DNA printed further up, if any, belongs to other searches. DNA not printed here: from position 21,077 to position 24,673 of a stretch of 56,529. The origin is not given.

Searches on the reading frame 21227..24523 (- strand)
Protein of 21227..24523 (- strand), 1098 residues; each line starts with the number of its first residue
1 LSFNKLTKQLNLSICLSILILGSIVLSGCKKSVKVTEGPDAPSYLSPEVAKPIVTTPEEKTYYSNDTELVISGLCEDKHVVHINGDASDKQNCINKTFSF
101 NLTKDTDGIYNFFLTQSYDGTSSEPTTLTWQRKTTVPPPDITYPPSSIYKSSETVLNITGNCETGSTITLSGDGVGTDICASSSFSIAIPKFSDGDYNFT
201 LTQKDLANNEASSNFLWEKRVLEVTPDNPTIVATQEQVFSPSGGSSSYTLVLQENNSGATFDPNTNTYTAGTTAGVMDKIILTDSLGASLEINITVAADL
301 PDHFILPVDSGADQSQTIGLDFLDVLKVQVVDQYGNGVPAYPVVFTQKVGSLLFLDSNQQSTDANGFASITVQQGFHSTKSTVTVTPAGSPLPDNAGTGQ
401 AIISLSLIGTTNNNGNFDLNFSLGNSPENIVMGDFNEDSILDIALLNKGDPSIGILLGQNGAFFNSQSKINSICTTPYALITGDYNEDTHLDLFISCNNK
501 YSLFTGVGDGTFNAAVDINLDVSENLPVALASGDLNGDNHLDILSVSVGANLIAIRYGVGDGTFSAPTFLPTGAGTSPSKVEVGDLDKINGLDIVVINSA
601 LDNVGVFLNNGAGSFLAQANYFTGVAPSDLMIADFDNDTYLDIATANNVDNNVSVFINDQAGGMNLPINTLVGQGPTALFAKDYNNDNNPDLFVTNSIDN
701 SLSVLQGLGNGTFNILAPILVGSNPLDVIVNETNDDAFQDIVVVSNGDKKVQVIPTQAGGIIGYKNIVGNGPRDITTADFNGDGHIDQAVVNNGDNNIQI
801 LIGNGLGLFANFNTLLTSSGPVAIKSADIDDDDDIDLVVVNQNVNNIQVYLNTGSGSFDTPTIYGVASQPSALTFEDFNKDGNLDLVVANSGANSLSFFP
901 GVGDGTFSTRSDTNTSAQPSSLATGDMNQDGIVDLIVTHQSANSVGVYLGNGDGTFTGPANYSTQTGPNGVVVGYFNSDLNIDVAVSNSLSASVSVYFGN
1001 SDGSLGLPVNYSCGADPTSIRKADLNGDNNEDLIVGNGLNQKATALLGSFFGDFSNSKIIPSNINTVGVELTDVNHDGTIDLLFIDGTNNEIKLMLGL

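Call 9: search_protein_families(library=pfam, proteins=[window:21227-24523:-], max_evalue=0.001)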
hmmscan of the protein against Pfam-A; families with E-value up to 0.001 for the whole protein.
window:21227-24523:- (1098 aa): 3 families
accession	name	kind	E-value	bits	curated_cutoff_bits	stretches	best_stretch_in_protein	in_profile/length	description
PF13517.12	FG-GAP_3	-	2.5e-57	191.8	26.9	11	877-937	1-61/61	FG-GAP-like repeat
PF01839.29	FG-GAP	-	1.7e-17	63.3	22.1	0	871-900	3-27/37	FG-GAP repeat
PF02369.22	Big_1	-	4.9e-07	30.2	34.9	1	326-387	21-80/93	Bacterial Ig-like domain (group 1)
